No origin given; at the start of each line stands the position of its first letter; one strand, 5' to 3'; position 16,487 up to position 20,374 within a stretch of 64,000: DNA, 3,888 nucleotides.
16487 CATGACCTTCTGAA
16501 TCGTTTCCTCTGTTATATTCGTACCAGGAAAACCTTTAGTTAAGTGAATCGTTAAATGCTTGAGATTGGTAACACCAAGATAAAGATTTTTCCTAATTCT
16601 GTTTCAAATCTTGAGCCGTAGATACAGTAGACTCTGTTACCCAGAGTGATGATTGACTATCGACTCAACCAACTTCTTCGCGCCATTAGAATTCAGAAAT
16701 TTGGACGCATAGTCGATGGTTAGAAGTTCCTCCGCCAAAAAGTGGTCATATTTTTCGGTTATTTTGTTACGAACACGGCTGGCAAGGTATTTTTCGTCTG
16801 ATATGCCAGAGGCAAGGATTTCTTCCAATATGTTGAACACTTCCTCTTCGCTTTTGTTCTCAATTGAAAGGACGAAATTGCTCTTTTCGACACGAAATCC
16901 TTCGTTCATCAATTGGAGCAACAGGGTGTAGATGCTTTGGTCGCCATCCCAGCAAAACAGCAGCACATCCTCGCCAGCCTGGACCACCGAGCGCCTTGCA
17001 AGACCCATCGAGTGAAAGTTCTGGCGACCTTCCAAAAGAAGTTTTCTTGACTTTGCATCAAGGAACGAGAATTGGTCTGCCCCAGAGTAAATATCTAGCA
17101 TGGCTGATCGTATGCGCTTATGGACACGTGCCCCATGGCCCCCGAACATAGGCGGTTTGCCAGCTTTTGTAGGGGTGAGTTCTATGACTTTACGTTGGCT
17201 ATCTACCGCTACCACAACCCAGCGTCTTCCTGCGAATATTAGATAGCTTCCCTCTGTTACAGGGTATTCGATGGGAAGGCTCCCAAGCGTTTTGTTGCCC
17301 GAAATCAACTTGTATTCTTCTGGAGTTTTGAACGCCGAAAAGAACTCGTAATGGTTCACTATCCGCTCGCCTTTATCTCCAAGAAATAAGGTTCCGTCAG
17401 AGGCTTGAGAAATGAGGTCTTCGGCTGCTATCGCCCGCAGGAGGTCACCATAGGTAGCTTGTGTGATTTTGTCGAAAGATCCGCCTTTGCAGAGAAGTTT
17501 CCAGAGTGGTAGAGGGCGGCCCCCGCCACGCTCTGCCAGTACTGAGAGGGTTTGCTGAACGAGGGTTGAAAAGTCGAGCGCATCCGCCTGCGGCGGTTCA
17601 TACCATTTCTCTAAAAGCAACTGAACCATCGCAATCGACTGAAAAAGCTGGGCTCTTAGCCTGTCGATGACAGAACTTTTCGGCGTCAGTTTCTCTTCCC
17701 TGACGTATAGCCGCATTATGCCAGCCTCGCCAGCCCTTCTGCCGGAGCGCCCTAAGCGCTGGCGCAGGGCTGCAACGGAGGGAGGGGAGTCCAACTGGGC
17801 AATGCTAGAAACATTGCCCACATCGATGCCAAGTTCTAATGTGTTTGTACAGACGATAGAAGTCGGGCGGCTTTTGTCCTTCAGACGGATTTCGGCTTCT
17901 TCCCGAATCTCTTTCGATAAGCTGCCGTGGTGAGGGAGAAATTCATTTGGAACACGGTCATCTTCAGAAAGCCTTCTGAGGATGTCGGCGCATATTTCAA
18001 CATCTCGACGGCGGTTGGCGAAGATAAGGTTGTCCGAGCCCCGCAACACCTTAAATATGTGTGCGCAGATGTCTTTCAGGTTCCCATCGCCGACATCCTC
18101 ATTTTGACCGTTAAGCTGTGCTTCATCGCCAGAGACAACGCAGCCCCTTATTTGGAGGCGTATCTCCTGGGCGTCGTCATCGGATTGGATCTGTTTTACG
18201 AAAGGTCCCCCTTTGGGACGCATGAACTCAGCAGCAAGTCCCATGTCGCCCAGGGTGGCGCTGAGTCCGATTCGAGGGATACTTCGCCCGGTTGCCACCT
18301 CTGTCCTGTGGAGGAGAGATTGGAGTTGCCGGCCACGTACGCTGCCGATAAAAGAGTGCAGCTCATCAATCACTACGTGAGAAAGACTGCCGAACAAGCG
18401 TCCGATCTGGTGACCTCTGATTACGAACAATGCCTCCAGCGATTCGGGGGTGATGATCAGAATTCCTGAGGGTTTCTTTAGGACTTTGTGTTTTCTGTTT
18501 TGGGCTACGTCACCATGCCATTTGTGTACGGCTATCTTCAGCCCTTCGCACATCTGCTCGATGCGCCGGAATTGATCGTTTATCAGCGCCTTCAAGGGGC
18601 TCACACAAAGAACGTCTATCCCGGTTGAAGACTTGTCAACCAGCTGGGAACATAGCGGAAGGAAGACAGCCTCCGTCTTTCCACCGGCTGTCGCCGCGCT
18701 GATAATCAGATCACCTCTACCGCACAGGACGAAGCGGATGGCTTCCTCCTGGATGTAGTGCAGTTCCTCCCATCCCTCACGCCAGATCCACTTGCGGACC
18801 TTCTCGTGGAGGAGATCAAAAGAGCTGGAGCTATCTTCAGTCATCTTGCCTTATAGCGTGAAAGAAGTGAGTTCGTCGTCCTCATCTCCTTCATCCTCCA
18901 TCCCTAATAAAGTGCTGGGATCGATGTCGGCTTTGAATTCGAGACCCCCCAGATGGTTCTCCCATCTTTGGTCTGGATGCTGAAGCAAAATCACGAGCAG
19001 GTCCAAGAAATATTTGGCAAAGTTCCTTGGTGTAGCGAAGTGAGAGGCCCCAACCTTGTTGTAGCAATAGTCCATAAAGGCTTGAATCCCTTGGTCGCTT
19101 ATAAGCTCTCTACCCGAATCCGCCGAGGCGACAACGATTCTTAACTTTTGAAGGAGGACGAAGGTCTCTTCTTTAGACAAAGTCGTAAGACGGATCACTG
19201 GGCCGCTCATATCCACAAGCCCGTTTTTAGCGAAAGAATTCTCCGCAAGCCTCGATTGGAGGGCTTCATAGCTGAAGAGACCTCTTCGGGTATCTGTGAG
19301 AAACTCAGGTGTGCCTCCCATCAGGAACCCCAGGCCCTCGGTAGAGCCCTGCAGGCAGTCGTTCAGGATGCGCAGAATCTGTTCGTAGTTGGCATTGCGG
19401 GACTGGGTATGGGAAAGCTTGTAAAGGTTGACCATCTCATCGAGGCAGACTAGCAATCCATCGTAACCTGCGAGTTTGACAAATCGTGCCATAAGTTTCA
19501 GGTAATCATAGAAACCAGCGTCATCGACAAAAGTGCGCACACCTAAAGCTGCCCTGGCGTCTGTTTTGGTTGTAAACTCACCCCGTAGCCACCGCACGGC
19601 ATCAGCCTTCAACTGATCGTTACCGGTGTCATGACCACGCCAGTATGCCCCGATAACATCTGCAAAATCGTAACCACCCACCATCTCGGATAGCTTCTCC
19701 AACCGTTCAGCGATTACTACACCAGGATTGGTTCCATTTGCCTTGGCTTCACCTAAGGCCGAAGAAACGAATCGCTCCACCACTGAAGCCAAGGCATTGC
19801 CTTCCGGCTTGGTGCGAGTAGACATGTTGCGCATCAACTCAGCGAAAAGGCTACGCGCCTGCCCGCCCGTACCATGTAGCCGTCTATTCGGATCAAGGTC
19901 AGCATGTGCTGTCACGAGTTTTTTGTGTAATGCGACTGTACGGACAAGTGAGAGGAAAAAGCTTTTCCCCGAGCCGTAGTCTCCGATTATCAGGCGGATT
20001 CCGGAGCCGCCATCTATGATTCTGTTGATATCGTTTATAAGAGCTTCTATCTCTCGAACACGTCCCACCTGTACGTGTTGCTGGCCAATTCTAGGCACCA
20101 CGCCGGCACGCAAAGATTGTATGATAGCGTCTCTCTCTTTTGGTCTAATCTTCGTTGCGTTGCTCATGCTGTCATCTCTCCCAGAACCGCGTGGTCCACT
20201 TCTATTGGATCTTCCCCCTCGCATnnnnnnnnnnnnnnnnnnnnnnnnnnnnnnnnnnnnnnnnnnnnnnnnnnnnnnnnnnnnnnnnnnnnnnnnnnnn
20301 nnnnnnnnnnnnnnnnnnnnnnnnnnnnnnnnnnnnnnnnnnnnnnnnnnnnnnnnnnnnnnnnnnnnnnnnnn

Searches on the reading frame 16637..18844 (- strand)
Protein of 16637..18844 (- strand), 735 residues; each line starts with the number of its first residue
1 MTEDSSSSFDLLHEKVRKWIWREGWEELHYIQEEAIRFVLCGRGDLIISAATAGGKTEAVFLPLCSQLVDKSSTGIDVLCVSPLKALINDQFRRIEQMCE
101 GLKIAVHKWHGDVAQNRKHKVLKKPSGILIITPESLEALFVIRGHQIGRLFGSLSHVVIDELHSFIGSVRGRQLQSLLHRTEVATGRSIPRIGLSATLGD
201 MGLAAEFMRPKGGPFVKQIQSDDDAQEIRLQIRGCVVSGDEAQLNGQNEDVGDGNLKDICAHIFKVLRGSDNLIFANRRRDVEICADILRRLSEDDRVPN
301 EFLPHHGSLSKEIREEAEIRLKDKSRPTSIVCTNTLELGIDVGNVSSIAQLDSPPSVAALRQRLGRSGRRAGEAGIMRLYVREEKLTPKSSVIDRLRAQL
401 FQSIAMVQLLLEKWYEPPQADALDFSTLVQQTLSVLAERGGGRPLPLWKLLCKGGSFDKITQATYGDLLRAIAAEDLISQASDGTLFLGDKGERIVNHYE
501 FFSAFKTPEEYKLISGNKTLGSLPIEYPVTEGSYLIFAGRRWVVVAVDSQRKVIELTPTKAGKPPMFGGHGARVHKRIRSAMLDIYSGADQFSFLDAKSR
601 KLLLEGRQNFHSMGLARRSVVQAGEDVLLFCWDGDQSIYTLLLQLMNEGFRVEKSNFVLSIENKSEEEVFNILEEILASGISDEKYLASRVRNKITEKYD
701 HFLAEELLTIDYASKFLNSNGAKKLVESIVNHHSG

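Call 11: search_protein_families(library=pfam, proteins=[window:16637-18844:-], max_evalue=0.001)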
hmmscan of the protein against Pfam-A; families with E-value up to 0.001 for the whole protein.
window:16637-18844:- (735 aa): 2 families
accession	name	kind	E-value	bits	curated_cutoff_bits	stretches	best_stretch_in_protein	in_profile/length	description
PF00270.35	DEAD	-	3.3e-31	108.7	26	1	31-199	3-161/167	DEAD/DEAH box helicase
PF00271.37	Helicase_C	-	4.2e-18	66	23.5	1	259-370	6-109/110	Helicase conserved C-terminal domain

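Call 65: search_protein_families(library=padloc, proteins=[window:16637-18844:-], max_evalue=0.001)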
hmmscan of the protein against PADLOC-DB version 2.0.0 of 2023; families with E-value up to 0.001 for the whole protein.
window:16637-18844:- (735 aa): 47 families (the best 25 are shown)
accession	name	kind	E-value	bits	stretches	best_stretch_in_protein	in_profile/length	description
PDLC03960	SngC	-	6.3e-269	892.6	1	6-727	3-718/720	-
PDLC02503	BrxHI|BrxHII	-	1.3e-116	388.7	1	7-731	3-693/698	BrxHI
PDLC02501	BrxHI|BrxHII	-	3.4e-66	222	1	22-574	18-544/925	BrxHI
PDLC02897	DpdJ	-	4.6e-33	112.2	1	33-381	105-462/1570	DpdJ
PDLC00037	DruE3|DruE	-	6.7e-17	58.5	2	332-371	1062-1101/2055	SNF2 family N-terminal domain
PDLC03928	PsyrT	-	8.2e-17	58.7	2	26-164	20-153/689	-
PDLC02864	DpdF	-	3.9e-16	57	1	24-394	19-351/610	DpdF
PDLC00035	DruE3|DruE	-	5.6e-16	55.4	2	331-372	1064-1105/1460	SNF2 family N-terminal domain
PDLC02896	DpdJ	-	5.7e-16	55.4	2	120-200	331-414/1487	DpdJ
PDLC00036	DruE3|DruE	-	4.8e-15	51.7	2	32-193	97-277/2023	SNF2 family N-terminal domain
PDLC00013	DruE1|DruE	-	4.2e-14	49.4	2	319-371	1074-1127/1776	SNF2 family N-terminal domain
PDLC02861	DpdF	-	4.2e-13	46.5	1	266-407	236-369/611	DpdF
PDLC01196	Cas3d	-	5.2e-13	46.4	2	38-108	25-87/594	CAS-I-D; effector_G3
PDLC01252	Cas3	-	6.8e-13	46.7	1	46-375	2-293/324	CAS-I; effector_G3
PDLC01761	Cas3b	-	1.1e-12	45.5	1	27-385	219-549/705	-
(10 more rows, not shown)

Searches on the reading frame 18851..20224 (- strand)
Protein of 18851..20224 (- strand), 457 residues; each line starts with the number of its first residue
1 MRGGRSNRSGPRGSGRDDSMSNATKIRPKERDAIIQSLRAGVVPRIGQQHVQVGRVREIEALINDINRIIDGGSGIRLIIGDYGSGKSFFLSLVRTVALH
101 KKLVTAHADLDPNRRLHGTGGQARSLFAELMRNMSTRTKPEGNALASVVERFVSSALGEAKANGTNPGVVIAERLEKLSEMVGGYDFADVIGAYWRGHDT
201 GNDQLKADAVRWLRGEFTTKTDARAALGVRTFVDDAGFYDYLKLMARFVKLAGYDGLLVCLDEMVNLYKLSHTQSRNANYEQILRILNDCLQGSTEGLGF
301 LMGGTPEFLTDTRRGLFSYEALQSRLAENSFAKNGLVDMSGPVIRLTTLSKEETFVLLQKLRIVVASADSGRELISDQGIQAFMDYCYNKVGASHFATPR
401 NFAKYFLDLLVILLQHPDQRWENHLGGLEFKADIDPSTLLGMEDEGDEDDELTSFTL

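Call 17: search_protein_families(library=pfam, proteins=[window:18851-20224:-], max_evalue=0.001)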
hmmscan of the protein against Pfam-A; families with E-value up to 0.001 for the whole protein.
window:18851-20224:- (457 aa): 2 families
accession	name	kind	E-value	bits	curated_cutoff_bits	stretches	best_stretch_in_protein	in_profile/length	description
PF10923.14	BrxC_BrxD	-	1e-149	499.4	22.2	1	26-426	1-411/414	BREX system ATP-binding protein BrxC/D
PF13191.12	AAA_16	-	6.9e-06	27.1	32.6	1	53-141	3-94/167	AAA ATPase domain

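Call 65: search_protein_families(library=padloc, proteins=[window:18851-20224:-], max_evalue=0.001)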
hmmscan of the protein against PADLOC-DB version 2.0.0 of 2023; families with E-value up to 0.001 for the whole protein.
window:18851-20224:- (457 aa): 2 families
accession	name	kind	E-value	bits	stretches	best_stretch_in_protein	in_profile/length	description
PDLC03959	SngB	-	2.6e-178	591.6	1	23-457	3-439/439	-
PDLC02494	BrxD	-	1.9e-41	140.6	1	26-422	4-407/440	BrxD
